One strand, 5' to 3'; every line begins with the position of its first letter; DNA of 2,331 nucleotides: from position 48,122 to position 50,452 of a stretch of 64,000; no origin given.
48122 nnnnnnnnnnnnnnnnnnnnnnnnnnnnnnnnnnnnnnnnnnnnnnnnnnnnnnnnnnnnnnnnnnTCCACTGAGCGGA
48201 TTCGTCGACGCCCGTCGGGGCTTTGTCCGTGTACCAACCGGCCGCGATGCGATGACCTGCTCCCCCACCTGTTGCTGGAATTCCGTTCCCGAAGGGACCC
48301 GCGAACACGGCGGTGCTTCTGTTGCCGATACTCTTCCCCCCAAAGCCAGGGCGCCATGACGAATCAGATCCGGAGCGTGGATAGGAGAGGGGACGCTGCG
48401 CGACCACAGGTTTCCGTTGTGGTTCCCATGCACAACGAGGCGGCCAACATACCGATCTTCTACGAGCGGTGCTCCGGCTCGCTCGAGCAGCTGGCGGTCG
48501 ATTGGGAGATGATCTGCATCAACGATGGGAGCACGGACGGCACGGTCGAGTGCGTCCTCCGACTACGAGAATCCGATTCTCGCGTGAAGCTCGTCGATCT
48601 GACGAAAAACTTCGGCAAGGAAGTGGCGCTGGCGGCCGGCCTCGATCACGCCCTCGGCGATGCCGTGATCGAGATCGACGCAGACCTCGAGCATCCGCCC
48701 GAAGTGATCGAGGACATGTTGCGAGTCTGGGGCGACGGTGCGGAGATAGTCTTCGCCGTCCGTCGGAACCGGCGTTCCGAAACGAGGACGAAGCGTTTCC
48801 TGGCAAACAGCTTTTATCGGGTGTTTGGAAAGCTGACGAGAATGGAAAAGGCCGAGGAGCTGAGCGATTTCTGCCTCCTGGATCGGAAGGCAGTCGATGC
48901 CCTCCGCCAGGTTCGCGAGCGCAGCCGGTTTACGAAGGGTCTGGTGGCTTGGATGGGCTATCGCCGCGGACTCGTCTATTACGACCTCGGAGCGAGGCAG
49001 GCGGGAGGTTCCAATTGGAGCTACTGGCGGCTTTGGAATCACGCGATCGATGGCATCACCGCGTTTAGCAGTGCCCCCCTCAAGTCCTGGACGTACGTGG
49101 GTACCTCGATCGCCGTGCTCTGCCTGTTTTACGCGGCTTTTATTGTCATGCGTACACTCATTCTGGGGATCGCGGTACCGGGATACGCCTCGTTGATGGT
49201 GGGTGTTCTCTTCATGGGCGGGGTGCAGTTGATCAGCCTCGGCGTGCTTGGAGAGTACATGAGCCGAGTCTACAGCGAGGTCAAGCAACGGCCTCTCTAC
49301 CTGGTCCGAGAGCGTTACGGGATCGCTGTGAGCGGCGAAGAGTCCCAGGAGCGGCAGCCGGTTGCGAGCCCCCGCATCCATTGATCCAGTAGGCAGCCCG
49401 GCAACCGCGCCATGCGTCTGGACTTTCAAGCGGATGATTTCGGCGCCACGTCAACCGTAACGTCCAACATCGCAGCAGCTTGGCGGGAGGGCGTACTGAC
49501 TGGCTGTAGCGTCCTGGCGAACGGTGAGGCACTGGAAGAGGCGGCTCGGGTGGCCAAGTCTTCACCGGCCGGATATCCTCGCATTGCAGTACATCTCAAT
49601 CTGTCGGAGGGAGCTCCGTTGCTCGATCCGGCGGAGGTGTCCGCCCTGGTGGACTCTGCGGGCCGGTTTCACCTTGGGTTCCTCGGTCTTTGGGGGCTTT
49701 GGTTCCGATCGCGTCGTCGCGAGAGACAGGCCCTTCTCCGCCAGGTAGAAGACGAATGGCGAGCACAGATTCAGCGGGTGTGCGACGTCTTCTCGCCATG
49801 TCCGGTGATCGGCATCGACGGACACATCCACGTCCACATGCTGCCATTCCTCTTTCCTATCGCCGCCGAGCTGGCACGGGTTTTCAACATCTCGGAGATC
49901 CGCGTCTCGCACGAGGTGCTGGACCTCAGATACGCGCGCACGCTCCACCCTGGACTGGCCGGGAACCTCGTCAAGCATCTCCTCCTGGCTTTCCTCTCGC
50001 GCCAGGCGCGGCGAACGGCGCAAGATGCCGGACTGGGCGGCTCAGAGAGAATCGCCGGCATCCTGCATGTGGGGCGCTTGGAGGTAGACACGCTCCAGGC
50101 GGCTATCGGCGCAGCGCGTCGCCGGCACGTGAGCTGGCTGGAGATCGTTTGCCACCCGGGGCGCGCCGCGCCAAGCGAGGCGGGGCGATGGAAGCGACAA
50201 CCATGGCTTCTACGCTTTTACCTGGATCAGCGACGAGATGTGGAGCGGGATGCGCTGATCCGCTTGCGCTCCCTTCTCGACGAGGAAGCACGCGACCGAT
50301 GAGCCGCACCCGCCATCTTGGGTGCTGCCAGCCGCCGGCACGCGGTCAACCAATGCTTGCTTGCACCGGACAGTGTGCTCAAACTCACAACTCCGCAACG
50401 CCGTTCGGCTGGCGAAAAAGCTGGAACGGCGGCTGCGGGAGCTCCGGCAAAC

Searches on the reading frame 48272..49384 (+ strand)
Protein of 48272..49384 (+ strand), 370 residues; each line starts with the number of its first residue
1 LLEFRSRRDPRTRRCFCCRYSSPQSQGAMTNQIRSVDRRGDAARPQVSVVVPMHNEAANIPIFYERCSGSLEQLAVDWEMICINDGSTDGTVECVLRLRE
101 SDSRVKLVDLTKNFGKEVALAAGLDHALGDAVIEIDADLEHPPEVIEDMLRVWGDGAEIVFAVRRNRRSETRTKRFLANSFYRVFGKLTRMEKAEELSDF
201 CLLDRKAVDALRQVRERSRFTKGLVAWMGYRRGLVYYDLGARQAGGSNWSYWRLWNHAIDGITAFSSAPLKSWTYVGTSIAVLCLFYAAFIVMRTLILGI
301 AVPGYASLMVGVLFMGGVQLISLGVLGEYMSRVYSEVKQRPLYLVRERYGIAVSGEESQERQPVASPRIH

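Call 80: search_protein_families(library=pfam, proteins=[window:48272-49384:+], max_evalue=0.00001)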
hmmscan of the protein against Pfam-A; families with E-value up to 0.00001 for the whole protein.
window:48272-49384:+ (370 aa): 1 family
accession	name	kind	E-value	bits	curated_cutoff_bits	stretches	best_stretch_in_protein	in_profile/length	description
PF00535.33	Glycos_transf_2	-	4.4e-30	105.2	23.3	1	48-199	1-151/168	Glycosyl transferase family 2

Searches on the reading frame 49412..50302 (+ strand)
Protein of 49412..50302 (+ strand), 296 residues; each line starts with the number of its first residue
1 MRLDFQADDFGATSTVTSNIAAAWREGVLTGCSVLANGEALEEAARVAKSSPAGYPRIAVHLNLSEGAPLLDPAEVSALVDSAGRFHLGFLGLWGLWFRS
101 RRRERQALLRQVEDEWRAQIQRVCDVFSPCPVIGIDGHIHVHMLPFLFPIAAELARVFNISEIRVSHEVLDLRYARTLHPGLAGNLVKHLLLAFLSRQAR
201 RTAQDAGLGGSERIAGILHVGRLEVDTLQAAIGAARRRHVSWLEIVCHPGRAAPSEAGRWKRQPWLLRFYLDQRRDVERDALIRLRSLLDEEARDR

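Call 80: search_protein_families(library=pfam, proteins=[window:49412-50302:+], max_evalue=0.00001)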
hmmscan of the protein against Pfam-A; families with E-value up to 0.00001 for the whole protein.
window:49412-50302:+ (296 aa): 1 family
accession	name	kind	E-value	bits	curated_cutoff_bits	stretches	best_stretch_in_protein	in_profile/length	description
PF04794.17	YdjC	-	1.5e-41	143.5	29.7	1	5-282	4-255/266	YdjC-like protein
